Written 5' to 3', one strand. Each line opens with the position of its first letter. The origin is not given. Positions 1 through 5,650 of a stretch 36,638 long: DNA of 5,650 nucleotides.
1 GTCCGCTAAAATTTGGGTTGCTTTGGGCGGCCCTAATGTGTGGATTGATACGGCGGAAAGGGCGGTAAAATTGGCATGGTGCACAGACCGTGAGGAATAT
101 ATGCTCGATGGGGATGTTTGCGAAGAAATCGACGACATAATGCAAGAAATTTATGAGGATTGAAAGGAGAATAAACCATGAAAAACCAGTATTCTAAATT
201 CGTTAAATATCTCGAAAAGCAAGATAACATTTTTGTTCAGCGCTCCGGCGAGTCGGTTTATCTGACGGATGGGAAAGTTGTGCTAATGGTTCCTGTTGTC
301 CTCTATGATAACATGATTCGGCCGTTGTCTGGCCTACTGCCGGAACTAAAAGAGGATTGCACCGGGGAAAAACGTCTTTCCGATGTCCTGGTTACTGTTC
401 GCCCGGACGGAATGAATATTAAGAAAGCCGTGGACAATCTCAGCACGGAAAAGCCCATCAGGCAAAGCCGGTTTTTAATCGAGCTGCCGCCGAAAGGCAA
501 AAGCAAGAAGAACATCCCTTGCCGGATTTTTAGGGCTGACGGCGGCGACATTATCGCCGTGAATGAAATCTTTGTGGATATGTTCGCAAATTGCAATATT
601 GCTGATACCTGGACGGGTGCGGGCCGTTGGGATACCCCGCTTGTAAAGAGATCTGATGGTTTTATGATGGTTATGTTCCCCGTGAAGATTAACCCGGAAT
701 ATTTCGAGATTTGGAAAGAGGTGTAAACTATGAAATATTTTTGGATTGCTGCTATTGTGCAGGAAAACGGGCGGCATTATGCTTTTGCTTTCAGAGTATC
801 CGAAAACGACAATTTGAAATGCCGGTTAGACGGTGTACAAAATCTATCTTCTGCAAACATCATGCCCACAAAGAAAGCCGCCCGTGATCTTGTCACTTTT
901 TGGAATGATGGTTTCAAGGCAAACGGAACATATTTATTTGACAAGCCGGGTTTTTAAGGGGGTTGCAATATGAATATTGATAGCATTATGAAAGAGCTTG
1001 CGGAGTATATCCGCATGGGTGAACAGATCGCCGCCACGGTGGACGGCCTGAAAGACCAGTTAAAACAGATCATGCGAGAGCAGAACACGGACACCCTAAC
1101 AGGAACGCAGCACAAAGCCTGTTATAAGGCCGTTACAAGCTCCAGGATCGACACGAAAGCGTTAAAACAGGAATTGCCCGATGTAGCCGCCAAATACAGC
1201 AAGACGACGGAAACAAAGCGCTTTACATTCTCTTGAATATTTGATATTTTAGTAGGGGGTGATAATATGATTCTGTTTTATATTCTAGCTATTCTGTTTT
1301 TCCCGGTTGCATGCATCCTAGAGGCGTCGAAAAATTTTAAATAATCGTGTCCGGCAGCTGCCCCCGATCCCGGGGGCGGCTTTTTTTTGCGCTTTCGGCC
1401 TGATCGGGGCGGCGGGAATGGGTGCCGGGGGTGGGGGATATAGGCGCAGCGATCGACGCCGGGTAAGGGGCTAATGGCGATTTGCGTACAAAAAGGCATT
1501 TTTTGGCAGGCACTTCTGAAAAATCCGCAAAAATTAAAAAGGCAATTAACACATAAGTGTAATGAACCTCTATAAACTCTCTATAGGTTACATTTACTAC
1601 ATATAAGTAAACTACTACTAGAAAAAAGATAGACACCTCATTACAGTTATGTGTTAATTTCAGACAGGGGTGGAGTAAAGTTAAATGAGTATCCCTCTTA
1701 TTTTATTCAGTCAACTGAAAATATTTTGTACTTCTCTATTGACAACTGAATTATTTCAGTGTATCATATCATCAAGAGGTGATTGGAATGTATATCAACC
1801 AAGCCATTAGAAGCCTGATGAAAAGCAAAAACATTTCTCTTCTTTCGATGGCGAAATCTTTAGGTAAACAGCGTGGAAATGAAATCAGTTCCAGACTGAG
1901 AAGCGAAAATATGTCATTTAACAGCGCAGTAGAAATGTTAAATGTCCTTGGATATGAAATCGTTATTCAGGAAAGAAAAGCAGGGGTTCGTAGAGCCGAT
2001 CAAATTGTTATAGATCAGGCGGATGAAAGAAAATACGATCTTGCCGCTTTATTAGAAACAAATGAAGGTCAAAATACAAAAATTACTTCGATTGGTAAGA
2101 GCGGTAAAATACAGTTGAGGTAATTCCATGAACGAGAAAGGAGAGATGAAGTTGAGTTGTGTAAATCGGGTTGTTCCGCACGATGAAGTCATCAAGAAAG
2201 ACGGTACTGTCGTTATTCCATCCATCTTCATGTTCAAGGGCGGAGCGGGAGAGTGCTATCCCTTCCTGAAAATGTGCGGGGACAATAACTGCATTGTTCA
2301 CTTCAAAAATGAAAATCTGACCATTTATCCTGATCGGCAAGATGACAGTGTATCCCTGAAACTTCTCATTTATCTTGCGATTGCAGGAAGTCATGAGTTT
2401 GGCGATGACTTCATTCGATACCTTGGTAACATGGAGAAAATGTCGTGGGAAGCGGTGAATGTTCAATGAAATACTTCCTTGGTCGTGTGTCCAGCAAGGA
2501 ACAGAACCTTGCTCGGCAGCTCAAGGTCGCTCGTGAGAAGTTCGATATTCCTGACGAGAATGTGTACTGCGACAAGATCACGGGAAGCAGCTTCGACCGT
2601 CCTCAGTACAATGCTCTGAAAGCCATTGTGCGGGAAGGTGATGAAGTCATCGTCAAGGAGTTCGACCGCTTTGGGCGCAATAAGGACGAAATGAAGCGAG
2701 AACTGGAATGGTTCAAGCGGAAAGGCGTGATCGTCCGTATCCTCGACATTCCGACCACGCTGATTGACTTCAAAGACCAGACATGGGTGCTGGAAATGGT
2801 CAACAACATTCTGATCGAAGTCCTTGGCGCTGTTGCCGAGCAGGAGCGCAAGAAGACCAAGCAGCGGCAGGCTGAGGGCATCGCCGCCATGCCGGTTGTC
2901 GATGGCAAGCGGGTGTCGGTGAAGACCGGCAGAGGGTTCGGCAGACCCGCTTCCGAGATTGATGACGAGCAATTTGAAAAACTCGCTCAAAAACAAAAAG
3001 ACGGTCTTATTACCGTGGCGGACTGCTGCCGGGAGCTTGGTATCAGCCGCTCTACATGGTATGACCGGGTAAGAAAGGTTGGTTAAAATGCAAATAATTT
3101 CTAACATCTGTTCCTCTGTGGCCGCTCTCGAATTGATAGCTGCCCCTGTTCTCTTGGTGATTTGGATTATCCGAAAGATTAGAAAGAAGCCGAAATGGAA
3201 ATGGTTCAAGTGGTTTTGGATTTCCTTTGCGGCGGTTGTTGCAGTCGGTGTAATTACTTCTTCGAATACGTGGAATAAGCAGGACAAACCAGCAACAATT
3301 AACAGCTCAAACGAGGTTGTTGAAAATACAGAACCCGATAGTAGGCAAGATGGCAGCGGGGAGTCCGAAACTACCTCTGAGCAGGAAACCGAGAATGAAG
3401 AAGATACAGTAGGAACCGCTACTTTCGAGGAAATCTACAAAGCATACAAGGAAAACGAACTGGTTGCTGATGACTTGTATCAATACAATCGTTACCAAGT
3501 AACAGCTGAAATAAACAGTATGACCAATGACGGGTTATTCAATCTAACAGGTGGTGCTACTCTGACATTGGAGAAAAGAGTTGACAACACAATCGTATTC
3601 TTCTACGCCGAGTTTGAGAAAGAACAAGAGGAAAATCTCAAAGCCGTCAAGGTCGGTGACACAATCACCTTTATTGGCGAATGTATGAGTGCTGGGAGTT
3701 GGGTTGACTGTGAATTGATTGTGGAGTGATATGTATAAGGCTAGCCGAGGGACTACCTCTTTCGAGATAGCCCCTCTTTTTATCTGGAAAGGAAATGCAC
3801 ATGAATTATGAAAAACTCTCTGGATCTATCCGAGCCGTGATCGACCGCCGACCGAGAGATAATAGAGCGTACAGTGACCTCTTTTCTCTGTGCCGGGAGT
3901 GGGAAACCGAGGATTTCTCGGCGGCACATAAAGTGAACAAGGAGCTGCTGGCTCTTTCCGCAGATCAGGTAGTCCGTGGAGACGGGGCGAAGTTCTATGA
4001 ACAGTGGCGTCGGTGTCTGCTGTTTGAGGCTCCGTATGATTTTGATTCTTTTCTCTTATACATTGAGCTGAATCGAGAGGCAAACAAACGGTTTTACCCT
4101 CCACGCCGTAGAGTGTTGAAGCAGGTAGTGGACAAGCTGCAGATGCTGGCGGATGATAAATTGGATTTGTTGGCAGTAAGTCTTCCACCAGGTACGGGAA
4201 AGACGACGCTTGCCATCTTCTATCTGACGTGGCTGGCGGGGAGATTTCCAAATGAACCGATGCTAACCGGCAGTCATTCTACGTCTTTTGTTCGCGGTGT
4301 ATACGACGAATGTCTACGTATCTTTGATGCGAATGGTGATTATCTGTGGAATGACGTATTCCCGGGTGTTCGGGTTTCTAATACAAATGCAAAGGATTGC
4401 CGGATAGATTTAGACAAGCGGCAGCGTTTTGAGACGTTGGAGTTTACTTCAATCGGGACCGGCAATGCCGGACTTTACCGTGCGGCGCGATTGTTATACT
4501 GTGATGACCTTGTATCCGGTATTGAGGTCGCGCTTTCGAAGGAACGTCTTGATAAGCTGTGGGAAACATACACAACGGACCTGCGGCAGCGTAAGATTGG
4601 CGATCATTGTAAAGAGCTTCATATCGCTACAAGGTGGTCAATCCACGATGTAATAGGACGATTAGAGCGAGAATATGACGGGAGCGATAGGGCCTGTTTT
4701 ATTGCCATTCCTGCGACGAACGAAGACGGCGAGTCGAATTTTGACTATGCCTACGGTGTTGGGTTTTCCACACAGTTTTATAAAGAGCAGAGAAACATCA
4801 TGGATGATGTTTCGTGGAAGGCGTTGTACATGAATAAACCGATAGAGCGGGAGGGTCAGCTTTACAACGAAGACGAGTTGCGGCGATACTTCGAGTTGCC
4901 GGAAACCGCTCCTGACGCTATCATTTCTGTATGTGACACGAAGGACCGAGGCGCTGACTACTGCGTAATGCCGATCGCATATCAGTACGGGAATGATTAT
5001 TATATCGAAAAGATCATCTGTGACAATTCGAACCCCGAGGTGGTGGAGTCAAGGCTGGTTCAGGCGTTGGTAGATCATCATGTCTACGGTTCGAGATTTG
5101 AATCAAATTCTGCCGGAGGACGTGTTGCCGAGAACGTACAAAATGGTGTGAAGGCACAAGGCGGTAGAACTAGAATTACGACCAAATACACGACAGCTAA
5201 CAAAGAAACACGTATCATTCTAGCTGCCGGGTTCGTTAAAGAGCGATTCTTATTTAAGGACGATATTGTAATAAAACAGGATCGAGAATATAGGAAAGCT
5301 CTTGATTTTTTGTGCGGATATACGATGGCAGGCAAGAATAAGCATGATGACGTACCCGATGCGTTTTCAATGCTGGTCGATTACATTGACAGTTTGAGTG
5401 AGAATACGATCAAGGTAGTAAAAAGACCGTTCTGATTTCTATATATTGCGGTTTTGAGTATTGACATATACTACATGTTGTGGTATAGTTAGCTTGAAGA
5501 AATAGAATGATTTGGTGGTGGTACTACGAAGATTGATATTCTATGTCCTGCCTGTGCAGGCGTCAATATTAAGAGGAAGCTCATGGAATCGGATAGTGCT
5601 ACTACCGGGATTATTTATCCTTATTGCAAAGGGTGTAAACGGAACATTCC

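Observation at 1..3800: terS and terL are split by a ~4.5 kb self-contained, AT-richer island that wraps the contig junction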

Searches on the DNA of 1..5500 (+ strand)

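Call 14: search_dna_similar(query=window:1-5500:+, collection=phages, mode=near, max_rows=30)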
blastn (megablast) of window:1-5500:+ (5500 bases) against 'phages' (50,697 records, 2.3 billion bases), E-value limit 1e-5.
No match.
